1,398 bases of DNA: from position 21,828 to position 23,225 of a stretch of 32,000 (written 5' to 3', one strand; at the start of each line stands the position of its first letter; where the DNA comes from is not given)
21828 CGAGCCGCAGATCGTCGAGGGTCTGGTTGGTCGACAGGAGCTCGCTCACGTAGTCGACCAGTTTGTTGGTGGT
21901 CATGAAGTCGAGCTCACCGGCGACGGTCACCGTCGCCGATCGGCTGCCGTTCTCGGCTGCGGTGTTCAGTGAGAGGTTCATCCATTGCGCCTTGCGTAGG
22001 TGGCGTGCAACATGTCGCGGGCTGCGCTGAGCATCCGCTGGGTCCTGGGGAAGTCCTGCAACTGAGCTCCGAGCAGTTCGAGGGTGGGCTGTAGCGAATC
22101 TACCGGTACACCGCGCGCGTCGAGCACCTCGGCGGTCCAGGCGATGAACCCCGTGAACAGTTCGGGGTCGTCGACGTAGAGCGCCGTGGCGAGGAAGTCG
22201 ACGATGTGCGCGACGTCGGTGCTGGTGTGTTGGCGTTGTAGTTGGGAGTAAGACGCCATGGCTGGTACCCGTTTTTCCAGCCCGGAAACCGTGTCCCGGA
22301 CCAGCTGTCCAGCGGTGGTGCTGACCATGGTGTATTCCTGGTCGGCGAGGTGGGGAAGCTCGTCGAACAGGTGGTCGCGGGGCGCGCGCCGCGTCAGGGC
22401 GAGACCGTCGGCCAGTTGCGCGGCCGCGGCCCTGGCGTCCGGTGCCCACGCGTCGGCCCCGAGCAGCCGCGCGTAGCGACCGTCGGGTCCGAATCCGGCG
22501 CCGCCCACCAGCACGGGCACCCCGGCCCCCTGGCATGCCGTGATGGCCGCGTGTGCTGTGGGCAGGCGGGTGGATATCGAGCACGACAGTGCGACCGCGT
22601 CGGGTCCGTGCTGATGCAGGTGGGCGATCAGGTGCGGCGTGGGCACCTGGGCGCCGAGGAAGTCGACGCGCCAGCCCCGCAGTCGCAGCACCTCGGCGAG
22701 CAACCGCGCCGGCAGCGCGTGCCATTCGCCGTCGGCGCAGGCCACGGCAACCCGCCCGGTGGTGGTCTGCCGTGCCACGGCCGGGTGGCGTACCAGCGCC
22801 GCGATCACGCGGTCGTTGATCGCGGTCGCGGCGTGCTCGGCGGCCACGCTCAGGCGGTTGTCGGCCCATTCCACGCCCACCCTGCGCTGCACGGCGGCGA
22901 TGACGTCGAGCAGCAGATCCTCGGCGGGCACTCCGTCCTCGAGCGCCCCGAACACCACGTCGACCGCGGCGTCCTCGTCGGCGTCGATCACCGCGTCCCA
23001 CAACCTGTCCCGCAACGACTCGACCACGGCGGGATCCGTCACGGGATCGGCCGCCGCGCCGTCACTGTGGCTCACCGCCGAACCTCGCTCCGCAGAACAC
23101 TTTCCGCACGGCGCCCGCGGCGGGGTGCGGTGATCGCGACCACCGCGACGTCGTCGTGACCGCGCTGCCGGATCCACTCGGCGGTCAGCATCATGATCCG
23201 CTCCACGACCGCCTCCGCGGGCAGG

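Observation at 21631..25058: Translationally coupled PAS-GAF-PP2C phosphatase / B12-binding protein / STAS antagonist operon: a possible cobalamin- or light-gated partner-switching module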

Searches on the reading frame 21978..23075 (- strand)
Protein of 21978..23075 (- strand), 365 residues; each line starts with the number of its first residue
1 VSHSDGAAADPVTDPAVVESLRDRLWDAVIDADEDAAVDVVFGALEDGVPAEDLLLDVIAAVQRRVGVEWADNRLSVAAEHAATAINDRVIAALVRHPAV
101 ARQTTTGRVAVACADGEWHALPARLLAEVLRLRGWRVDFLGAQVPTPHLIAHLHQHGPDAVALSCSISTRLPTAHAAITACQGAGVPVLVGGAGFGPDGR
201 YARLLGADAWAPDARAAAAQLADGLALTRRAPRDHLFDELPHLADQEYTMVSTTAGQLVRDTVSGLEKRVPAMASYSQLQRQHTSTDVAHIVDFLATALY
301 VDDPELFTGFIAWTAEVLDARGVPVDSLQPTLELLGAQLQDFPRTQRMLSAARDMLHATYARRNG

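Call 3: search_protein_families(library=pfam, proteins=[window:21978-23075:-], max_evalue=0.01)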
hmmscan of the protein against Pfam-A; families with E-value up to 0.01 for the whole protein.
window:21978-23075:- (365 aa): 2 families
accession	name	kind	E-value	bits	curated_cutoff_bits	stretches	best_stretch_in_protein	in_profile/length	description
PF02310.24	B12-binding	-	2.8e-20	72.8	32.1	1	107-217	1-119/121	B12 binding domain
PF02607.22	B12-binding_2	-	6e-14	52.4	23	1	21-94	1-73/74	B12 binding domain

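Call 5: search_protein_families(library=ncbifam, proteins=[window:21978-23075:-], max_evalue=0.01)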
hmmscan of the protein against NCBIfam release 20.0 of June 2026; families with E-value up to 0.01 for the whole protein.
window:21978-23075:- (365 aa): 9 families
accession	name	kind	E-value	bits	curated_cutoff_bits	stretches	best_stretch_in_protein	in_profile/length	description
NF052513.1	TransRegCarH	equivalog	3.1e-14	52.9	400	1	18-208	80-262/274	HTH-type transcriptional repressor CarH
NF041607.1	dimeth_corrin_MtbC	equivalog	2.4e-10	40.3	350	1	26-220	2-198/203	dimethylamine corrinoid protein MtbC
TIGR02370.1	pyl_corrinoid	subfamily_domain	5.2e-10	39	215.3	1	25-215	2-195/197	methyltransferase cognate corrinoid protein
NF047996.1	corrin_MtgC_2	exception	3.1e-09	36.7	370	1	88-216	71-201/212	glycine betaine-specific corrinoid protein MtgC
NF047995.1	corrinoid_MtgC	exception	1.3e-07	31.3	310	1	22-224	5-211/215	glycine betaine-specific corrinoid protein MtgC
TIGR02082.1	metH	equivalog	7.4e-06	23.8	1010.85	1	103-194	730-823/1182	methionine synthase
NF040655.1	MtaC_Meth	equivalog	0.00017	20.7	420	1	25-171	39-184/253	methanol--corrinoid protein MtaC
NF040669.1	MtaC2_Meth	equivalog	0.00036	19.9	450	1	102-194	122-214/267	methanol--corrinoid protein MtaC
NF007024.0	PRK09490.1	equivalog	0.0012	16.7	1497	1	102-193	747-840/1234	methionine synthase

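Call 7: find_homologous_proteins(query=window:21978-23075:-, max_evalue=0.00001)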
Query window:21978-23075:- (365 aa): 2373 proteins with E <= 0.00001 among 8000 candidates; the best 120 are listed.
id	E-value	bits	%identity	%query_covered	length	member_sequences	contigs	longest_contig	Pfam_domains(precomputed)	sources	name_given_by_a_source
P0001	1.5e-231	786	99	100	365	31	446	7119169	PF02607.23,PF02310.25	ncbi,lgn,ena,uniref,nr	ncbi:cobalamin B12-binding domain-containing protein [Mycolicibacterium smegmatis]|uniref:Cobalamin 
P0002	4.9e-202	689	90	96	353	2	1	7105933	PF02607.23,PF02310.25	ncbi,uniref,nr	ncbi:cobalamin-binding protein [Mycolicibacterium goodii]|uniref:Cobalamin-binding protein n=1 Tax=M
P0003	2.4e-199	680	87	100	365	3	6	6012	PF02607.23,PF02310.25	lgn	-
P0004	3.7e-193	660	85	100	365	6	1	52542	PF02607.23,PF02310.25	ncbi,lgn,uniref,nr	ncbi:cobalamin B12-binding domain-containing protein [Mycolicibacterium goodii]|uniref:cobalamin B12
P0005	3.6e-181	620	82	97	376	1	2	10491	PF02607.23,PF02310.25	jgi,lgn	jgi:methanogenic corrinoid protein MtbC1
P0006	3.0e-154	532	74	92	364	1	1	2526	PF02607.23,PF02310.25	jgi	jgi:methanogenic corrinoid protein MtbC1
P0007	1.3e-153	530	72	98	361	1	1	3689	PF02607.23,PF02310.25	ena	-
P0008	7.5e-153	527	72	98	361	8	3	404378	PF02607.23,PF02310.25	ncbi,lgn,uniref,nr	ncbi:B12-binding domain-containing protein [Mycolicibacterium novocastrense]|uniref:cobalamin B12-bi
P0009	1.1e-151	523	73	89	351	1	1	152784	PF02607.23,PF02310.25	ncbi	ncbi:cobalamin B12-binding domain-containing protein [Mycolicibacterium phlei]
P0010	2.1e-151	522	72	92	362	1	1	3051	PF02607.23,PF02310.25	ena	-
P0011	2.6e-151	522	71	97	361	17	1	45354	PF02607.23,PF02310.25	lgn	-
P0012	3.2e-151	522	71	94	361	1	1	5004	PF02607.23,PF02310.25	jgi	jgi:methanogenic corrinoid protein MtbC1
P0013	8.2e-151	520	69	99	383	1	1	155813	PF02607.23,PF02310.25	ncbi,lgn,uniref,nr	ncbi:B12-binding domain-containing protein [Mycobacterium sp. GA-1285]|uniref:cobalamin B12-binding 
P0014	2.7e-150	519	74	90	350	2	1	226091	PF02607.23,PF02310.25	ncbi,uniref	ncbi:cobalamin B12-binding domain-containing protein [Mycolicibacterium pulveris]|uniref:cobalamin B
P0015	5.1e-150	518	72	92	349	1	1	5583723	PF02607.23,PF02310.25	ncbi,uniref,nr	ncbi:putative cobalamin binding protein [Mycolicibacterium chubuense NBB4]|uniref:Putative cobalamin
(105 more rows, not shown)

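Call 17: search_solved_structures(query=window:21978-23075:-, max_evalue=0.001, show_alignments=2)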
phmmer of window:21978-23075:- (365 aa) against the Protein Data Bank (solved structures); distinct sequences matched with E-value up to 0.001: 18.
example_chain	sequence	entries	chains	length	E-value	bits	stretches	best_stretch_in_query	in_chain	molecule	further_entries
8j2x_A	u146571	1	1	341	9e-89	301.5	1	20-357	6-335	Cobalamin-binding protein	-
8j2w_A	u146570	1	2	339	9.8e-89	301.4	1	20-357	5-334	Cobalamin-binding protein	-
8j2y_A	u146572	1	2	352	1.4e-41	146.3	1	24-352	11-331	GGDEF domain-containing protein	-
8jbs_A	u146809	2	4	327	1.2e-13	54.5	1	4-196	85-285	Putative cobalamin binding protein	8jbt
1y80_A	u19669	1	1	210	1.7e-13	54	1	24-220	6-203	Predicted cobalamin binding protein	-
7xcn_M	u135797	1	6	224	3.6e-10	43.1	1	24-223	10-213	Trimethylamine methyltransferase corrinoid protein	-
8c35_A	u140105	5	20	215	1.4e-08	37.9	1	52-216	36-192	Probable transcriptional regulator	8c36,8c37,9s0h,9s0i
5c8a_A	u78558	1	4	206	6e-08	35.7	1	52-216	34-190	Light-dependent transcriptional regulator CarH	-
8c31_A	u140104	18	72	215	8.3e-08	35.3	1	52-216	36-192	Probable transcriptional regulator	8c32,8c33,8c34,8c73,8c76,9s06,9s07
3whp_A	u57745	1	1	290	1.2e-07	34.8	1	52-215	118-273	Probable transcriptional regulator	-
5c8d_A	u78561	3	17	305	1.5e-07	34.5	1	52-215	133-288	Light-dependent transcriptional regulator CarH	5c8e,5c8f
9cbq_A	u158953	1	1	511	4.3e-06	29.6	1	21-195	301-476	Methionine synthase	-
9cbp_A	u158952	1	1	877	1.2e-05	28.2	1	18-195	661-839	Methionine synthase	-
8ssd_A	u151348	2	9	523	1.5e-05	27.9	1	41-195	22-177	Methionine synthase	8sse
9cbo_A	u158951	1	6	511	2.1e-05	27.3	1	21-195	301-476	Methionine synthase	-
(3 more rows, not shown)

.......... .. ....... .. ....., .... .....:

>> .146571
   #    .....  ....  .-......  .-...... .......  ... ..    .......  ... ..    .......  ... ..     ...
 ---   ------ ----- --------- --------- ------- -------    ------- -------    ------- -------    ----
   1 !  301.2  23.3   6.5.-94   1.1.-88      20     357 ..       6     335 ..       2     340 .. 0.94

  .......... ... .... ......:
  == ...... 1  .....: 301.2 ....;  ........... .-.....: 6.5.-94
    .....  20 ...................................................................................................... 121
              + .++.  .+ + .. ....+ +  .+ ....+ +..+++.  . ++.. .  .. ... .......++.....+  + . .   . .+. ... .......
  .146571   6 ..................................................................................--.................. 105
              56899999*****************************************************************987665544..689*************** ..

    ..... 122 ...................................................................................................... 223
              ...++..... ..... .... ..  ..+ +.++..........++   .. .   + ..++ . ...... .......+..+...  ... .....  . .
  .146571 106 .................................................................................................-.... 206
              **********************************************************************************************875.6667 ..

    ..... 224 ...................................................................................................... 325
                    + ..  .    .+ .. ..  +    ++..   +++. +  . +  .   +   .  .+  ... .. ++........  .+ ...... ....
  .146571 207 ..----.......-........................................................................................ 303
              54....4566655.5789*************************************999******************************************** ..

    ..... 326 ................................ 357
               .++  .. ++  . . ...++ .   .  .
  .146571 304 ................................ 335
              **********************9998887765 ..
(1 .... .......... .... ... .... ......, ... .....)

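Call 20: find_related_loci(query=window:21978-23075:-, collection=genome_contigs, flank=8000)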
Query window:21978-23075:- (365 aa) in genome_contigs; peptide patterns used: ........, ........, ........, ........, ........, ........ (x = any residue, [..] = any of these).
600 stretches matched a pattern (row limit reached: there are more); 427 encode a relative of the query (tblastn E <= 1e-3); the best 80 are kept; 80 distinct loci.
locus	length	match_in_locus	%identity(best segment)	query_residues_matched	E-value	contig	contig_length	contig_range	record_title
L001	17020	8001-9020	68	14-353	8e-149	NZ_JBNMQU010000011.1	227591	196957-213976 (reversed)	Mycobacterium sp. SMC-4 strain EL_162 contig00011, whole genome shotgun sequence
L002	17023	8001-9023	72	13-356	1e-147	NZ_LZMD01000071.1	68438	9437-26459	Mycobacterium sp. 1164985.4 contig_57, whole genome shotgun sequence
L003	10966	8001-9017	69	19-356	2e-143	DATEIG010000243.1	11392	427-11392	MAG TPA_asm: Mycobacterium sp. isolate SMAG_U8831 k141_2193321, whole genome shotgun sequence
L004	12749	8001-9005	71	23-356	2e-143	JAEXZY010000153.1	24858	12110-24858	MAG: Actinomycetes bacterium isolate OH_HDB_257 k127_1006453, whole genome shotgun sequence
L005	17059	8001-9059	71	1-356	3e-143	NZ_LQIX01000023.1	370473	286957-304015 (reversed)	Mycobacterium sp. GA-1199 GCID_NTM_00017_NODE_3.ctg_1, whole genome shotgun sequence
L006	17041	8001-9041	67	16-358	2e-142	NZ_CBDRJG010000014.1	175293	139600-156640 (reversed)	Streptomyces sp. bgisy084 isolate BGISY000084 BGISY000084.14, whole genome shotgun sequence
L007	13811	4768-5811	66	6-356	7e-142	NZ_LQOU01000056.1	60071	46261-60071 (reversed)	Mycobacterium europaeum strain DSM 45397 contig_6, whole genome shotgun sequence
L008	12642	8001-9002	73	14-348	9e-142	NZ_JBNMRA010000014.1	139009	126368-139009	Mycolicibacterium pulveris strain JEL_161 contig00014, whole genome shotgun sequence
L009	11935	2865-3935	66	1-356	2e-141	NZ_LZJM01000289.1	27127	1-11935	Mycobacterium sp. E342 contig_52, whole genome shotgun sequence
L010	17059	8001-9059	70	1-356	2e-141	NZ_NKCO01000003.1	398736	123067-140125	Mycobacterium neumannii strain CECT 8766 NODE_3, whole genome shotgun sequence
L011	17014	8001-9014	69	19-356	6e-141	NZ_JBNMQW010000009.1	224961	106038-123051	Mycolicibacterium vaccae strain TCC_028 contig00009, whole genome shotgun sequence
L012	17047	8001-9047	66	12-356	1e-140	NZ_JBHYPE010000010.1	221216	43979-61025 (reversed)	Streptomyces sp. NPDC058773 NPDC058773_T42_G6.ctg-0010, whole genome shotgun sequence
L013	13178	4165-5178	67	21-358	6e-140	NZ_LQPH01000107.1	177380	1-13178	Mycobacterium nebraskense strain DSM 44803 contig_24, whole genome shotgun sequence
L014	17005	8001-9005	68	23-356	8e-140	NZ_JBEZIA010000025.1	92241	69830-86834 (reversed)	Streptomyces sp. NPDC048611 NPDC048611_54_B1.ctg-0025, whole genome shotgun sequence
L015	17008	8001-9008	67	21-356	1e-139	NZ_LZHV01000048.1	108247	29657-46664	Mycobacterium sp. ACS4054 contig_52, whole genome shotgun sequence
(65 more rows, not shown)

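Call 86: predict_structure(alignment_id=A3)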
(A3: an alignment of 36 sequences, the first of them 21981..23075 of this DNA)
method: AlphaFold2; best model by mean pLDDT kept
length: 365 residues; sequences in the alignment: 36
mean_pLDDT: 86.2   pTM: 0.82
mean pLDDT of the five models: 86.2, 86.2, 85.4, 85.3, 71.8
residues with pLDDT >= 90: 193; 70-90: 134; 50-70: 22; < 50: 16
segments of 3 or more residues with pLDDT < 50: 1-11
pLDDT, mean of each block of 10 residues (from residue 1): 39 82 98 97 96 94 89 84 92 92 86 71 90 93 90 93 89 90 89 86 86 83 61 58 84 96 93 87 91 95 93 87 85 97 96 91 50
secondary structure, 60 per line:
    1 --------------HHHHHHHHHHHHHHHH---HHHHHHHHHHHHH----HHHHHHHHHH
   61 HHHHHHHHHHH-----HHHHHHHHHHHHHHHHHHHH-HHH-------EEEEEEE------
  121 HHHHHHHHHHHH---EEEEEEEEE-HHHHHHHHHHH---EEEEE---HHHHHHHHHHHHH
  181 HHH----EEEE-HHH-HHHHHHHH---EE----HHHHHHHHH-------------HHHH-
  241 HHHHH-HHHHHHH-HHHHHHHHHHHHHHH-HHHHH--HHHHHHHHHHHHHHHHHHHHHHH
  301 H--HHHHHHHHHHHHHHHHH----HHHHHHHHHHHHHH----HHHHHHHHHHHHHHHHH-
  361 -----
elements in order: H15-30 H34-46 H51-71 H77-96 E108-114 H121-132 E136-144 H146-156 E160-164 H168-183 E188-191 H197-204 H214-222 H236-239 H241-245 H247-253 H255-269 H271-275 H278-301 H304-320 H325-338 H343-359

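Call 89: fold_search(model_id=the predicted structure, library=pdb)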
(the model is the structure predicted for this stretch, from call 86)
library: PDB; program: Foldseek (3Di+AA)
matches with E <= 10: 1142; with E <= 0.001: 97
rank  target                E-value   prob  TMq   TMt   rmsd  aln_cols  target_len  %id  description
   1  8j2w_A                2.0e-26  1.00  0.84  0.93   2.6       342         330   48  Saccharothrix syringae photocobilins protein, dark state (released 2024-04-10)
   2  8j2w_B                2.6e-26  1.00  0.84  0.93   2.9       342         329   48  Saccharothrix syringae photocobilins protein, dark state (released 2024-04-10)
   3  8j2x                  5.3e-26  1.00  0.86  0.93   2.0       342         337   48  Saccharothrix syringae photocobilins protein, light state (released 2024-04-10)
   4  8j2y_A                6.0e-18  1.00  0.80  0.89   2.8       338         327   33  Acidimicrobiaceae bacterium photocobilins protein, dark state (released 2024-04-10)
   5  8j2y_B                1.7e-17  1.00  0.81  0.89   2.8       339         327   33  Acidimicrobiaceae bacterium photocobilins protein, dark state (released 2024-04-10)
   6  7xcn_M                1.9e-09  1.00  0.31  0.52   9.0       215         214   24  Crystal structure of the MttB-MttC complex at 2.7 A resolution (released 2023-01-18)
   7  7xcn_P                5.0e-09  1.00  0.32  0.52   8.9       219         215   21  Crystal structure of the MttB-MttC complex at 2.7 A resolution (released 2023-01-18)
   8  7xcn_N                6.5e-09  1.00  0.31  0.52   8.8       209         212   23  Crystal structure of the MttB-MttC complex at 2.7 A resolution (released 2023-01-18)
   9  8jbs_B                6.8e-09  1.00  0.51  0.80   3.2       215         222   25  B12-binding domain from Chloracidobacterium thermophilum MerR family protein, dark state (released 2024-11-13)
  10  9cbo_D                9.7e-09  1.00  0.50  0.37   5.2       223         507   22  Methionine synthase from Thermus thermophilus HB8, Folate and Cobalamin Domains, Pre-Catalytic Conformation (Pre-Fol-o (released 2025-06-25)
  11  8jbt_B                9.7e-09  1.00  0.49  0.76   6.7       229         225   23  B12-binding domain from Chloracidobacterium thermophilum MerR family protein, anaerobic light state (released 2024-11-13)
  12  5c8d_G                1.2e-08  1.00  0.48  0.65   2.7       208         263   30  Crystal structure of full-length Thermus thermophilus CarH bound to adenosylcobalamin (dark state) (released 2015-09-30)
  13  5c8d_C                1.4e-08  1.00  0.48  0.77   2.6       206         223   30  Crystal structure of full-length Thermus thermophilus CarH bound to adenosylcobalamin (dark state) (released 2015-09-30)
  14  8jbt_A                1.5e-08  1.00  0.50  0.78   2.5       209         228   22  B12-binding domain from Chloracidobacterium thermophilum MerR family protein, anaerobic light state (released 2024-11-13)
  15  5c8d_A                2.3e-08  1.00  0.48  0.78   2.7       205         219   30  Crystal structure of full-length Thermus thermophilus CarH bound to adenosylcobalamin (dark state) (released 2015-09-30)
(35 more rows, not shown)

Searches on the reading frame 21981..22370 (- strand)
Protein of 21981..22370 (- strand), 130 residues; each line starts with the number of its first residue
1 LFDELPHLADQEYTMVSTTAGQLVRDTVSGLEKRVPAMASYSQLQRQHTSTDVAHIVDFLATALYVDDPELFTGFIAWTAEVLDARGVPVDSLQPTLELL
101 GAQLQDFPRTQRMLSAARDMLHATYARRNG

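Call 73: search_protein_representatives(protein=window:21981-22370:-)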
Query: 130 residues. Proteins with E-value up to 0.001 (for the whole library): 379; up to 1e-10: 94; up to 1e-30: 10. The best 150 are listed.
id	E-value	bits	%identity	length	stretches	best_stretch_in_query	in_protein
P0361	1.8e-38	147.8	58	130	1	2-124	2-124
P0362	6.0e-37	142.9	58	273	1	3-127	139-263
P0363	2.9e-36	140.7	57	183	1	2-123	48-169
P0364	2.4e-35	137.8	57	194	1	1-127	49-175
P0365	1.3e-34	135.4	58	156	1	5-119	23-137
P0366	2.8e-34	134.3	58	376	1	6-121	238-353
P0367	4.6e-34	133.6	56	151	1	4-122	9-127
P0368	1.6e-33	131.9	56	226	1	2-122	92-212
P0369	4.1e-31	124.1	57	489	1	4-121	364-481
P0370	6.4e-31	123.5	51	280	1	3-117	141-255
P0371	2.2e-30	121.8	57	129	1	15-123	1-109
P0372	7.1e-30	120.1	50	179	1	3-121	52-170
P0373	5.2e-29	117.3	66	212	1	3-88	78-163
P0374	7.6e-29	116.8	52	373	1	4-124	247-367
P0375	2.4e-27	112.0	57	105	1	29-121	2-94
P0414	9.6e-15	71.3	37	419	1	8-118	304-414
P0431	1.6e-12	64.1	35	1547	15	41-107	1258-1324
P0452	4.3e-11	59.5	42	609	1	27-109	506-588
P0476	2.2e-09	54.0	37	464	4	47-103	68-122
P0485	5.2e-09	52.8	36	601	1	6-113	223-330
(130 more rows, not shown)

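Call 74: search_protein_families(library=pfam, proteins=[P0369, P0414, P0452, P0476, P0485, P0431], max_evalue=0.001)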
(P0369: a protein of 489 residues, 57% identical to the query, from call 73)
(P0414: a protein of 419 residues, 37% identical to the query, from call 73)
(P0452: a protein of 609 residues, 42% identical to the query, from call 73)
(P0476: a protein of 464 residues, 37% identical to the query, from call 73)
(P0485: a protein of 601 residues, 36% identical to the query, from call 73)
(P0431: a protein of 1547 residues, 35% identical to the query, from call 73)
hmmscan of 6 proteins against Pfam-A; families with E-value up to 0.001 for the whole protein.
P0369 (489 aa): 1 family
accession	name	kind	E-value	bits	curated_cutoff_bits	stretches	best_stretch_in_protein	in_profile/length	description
PF02310.24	B12-binding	-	6.1e-16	58.8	32.1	1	233-322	1-94/121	B12 binding domain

P0414 (419 aa): 1 family
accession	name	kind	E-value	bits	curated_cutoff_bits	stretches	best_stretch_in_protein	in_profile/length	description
PF08376.15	NIT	-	3.7e-34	119.6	24.9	1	79-279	1-203/239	Nitrate and nitrite sensing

P0452 (609 aa): 3 families
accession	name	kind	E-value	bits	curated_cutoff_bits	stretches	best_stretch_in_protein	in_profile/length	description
PF00990.26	GGDEF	-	2.8e-31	108.9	23.8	1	115-255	1-161/161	Diguanylate cyclase, GGDEF domain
PF02310.24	B12-binding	-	1.5e-14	54.3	32.1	1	358-467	2-116/121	B12 binding domain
PF02607.22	B12-binding_2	-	7.5e-11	42.5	23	1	282-346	10-73/74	B12 binding domain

P0476 (464 aa): 3 families
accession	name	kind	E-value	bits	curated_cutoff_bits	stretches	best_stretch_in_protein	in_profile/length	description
PF23197.1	IG_AIR9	-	1.9e-22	79.4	27.5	0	116-180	7-69/87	AIR9 A9 domain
PF06486.16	DUF1093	-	9.4e-07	29.8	26.3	0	127-153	20-45/81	Protein of unknown function (DUF1093)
PF13450.12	NAD_binding_8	-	0.00058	20.5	21.9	0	364-386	13-33/68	NAD(P)-binding Rossmann-like domain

P0485 (601 aa): 5 families
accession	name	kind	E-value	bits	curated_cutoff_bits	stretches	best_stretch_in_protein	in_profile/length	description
PF03861.19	ANTAR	-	4.5e-17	62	27.3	1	543-593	3-53/54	ANTAR domain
PF02310.24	B12-binding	-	3.9e-16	59.4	32.1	1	93-206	2-120/121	B12 binding domain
PF13185.12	GAF_2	-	1.1e-14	55.3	28.6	1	395-534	2-135/136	GAF domain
PF02607.22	B12-binding_2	-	5.8e-10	39.7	23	1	10-78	3-71/74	B12 binding domain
PF01590.32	GAF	-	3.2e-08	34.6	22.4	1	397-534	2-133/133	GAF domain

P0431 (1547 aa): 2 families
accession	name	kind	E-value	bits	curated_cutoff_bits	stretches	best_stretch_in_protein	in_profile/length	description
PF10548.14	P22_AR_C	-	4.5e-42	142.5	22.4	0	730-755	13-38/73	P22AR C-terminal domain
PF09179.16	TilS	-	1.3e-12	48.2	21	0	1080-1113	18-50/67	TilS substrate binding domain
